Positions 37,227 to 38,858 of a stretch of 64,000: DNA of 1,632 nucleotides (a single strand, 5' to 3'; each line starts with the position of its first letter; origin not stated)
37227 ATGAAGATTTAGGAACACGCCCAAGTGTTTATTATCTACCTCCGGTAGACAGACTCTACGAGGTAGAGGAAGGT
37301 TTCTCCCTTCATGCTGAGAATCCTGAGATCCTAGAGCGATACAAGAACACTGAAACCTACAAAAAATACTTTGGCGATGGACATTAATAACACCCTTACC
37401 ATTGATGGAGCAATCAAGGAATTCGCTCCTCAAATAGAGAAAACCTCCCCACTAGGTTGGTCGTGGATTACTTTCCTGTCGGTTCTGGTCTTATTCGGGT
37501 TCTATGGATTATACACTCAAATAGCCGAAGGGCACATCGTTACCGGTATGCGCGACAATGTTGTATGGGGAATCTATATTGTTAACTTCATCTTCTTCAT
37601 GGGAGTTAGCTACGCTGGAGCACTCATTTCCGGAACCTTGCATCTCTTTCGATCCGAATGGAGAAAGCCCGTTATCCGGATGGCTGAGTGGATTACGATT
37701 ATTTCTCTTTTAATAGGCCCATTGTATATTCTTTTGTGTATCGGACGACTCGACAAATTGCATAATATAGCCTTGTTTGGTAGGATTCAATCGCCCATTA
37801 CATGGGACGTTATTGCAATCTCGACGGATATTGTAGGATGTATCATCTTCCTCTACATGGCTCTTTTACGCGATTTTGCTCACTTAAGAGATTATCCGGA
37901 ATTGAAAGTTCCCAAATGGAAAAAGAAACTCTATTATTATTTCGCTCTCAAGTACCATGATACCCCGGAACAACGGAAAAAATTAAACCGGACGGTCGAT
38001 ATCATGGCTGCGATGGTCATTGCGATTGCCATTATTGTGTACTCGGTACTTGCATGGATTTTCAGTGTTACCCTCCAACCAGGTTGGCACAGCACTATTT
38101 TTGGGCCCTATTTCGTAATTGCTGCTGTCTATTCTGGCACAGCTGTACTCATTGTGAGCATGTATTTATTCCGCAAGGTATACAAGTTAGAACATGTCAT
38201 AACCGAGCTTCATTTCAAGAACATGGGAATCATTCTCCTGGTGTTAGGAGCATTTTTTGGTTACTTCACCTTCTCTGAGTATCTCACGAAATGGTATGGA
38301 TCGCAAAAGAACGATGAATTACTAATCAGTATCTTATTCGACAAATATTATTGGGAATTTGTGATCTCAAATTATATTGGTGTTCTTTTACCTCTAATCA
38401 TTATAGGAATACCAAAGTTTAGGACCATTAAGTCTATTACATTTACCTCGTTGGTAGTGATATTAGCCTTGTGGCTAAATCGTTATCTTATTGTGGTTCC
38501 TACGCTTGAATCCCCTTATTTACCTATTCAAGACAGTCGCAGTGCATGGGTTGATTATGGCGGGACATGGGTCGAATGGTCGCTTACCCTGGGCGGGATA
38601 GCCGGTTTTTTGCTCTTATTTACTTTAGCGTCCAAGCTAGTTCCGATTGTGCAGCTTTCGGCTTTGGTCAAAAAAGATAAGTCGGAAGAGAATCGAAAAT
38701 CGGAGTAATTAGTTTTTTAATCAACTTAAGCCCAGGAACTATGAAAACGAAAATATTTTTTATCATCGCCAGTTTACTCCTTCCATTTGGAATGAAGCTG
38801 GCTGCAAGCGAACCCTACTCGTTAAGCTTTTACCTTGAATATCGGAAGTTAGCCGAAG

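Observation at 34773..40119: Core six-gene operon combines two different quinone-interacting membrane subunits (cytochrome b and NrfD-like) with a heptahaem cytochrome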

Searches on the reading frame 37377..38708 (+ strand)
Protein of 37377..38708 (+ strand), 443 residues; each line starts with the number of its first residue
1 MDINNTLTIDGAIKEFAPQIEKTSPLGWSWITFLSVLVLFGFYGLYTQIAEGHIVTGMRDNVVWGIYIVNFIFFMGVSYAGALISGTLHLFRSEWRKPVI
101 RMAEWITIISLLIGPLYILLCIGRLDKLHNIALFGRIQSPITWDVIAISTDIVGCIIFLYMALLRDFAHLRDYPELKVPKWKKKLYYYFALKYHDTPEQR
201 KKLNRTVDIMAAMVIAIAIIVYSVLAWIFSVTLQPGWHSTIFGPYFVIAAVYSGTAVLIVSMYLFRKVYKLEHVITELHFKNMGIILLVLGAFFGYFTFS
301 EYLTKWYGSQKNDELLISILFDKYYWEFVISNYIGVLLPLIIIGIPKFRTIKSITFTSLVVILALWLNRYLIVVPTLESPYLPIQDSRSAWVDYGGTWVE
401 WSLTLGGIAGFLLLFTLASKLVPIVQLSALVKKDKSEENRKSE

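Call 3: search_protein_families(library=pfam, proteins=[window:37377-38708:+], max_evalue=0.01)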
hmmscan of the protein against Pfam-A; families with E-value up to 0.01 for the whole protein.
window:37377-38708:+ (443 aa): 1 family
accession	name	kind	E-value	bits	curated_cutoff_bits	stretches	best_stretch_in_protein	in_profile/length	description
PF03916.19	NrfD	-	7.3e-32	111.7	25.8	1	55-375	2-307/313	Polysulphide reductase, NrfD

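Call 7: search_protein_families(library=ncbifam, proteins=[window:37377-38708:+], max_evalue=0.001)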
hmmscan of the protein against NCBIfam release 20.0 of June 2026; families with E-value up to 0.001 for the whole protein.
window:37377-38708:+ (443 aa): 1 family
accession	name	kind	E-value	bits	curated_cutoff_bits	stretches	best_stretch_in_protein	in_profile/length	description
NF045798.1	DsrP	equivalog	1.7e-22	80.3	350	1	22-163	7-144/346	sulfate reduction electron transfer complex DsrMKJOP subunit DsrP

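Call 18: search_solved_structures(query=window:37377-38708:+, max_evalue=1)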
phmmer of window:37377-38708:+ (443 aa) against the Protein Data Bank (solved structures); distinct sequences matched with E-value up to 1: 7.
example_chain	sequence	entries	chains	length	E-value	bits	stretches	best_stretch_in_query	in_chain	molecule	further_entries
6f0k_C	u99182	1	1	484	2.4e-55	191.5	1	13-428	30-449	Polysulphide reductase NrfD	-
6btm_C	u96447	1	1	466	8e-47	163.4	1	20-427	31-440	Alternative Complex III subunit C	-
6lod_C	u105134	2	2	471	2.1e-45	158.7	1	21-428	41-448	Polysulphide reductase NrfD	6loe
8k9e_C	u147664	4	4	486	6.4e-41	144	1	24-427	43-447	Polysulphide reductase NrfD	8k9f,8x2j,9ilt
6f0k_F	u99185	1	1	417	3.5e-06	29.5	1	217-384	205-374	ActF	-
6btm_F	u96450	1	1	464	0.00025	23.3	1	61-375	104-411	Alternative Complex III subunit F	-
3n0v_A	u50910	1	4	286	0.3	13.2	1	170-219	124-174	Formyltetrahydrofolate deformylase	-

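Call 54: search_solved_structures(query=window:37377-38708:+, max_evalue=1e-40, show_alignments=2)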
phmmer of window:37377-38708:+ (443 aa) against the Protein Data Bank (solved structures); distinct sequences matched with E-value up to 1e-40: 4.
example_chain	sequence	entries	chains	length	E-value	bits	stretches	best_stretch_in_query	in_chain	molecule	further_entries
6f0k_C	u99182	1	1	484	2.4e-55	191.5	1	13-428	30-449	Polysulphide reductase NrfD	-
6btm_C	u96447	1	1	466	8e-47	163.4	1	20-427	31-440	Alternative Complex III subunit C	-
6lod_C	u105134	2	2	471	2.1e-45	158.7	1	21-428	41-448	Polysulphide reductase NrfD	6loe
8k9e_C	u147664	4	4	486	6.4e-41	144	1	24-427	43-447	Polysulphide reductase NrfD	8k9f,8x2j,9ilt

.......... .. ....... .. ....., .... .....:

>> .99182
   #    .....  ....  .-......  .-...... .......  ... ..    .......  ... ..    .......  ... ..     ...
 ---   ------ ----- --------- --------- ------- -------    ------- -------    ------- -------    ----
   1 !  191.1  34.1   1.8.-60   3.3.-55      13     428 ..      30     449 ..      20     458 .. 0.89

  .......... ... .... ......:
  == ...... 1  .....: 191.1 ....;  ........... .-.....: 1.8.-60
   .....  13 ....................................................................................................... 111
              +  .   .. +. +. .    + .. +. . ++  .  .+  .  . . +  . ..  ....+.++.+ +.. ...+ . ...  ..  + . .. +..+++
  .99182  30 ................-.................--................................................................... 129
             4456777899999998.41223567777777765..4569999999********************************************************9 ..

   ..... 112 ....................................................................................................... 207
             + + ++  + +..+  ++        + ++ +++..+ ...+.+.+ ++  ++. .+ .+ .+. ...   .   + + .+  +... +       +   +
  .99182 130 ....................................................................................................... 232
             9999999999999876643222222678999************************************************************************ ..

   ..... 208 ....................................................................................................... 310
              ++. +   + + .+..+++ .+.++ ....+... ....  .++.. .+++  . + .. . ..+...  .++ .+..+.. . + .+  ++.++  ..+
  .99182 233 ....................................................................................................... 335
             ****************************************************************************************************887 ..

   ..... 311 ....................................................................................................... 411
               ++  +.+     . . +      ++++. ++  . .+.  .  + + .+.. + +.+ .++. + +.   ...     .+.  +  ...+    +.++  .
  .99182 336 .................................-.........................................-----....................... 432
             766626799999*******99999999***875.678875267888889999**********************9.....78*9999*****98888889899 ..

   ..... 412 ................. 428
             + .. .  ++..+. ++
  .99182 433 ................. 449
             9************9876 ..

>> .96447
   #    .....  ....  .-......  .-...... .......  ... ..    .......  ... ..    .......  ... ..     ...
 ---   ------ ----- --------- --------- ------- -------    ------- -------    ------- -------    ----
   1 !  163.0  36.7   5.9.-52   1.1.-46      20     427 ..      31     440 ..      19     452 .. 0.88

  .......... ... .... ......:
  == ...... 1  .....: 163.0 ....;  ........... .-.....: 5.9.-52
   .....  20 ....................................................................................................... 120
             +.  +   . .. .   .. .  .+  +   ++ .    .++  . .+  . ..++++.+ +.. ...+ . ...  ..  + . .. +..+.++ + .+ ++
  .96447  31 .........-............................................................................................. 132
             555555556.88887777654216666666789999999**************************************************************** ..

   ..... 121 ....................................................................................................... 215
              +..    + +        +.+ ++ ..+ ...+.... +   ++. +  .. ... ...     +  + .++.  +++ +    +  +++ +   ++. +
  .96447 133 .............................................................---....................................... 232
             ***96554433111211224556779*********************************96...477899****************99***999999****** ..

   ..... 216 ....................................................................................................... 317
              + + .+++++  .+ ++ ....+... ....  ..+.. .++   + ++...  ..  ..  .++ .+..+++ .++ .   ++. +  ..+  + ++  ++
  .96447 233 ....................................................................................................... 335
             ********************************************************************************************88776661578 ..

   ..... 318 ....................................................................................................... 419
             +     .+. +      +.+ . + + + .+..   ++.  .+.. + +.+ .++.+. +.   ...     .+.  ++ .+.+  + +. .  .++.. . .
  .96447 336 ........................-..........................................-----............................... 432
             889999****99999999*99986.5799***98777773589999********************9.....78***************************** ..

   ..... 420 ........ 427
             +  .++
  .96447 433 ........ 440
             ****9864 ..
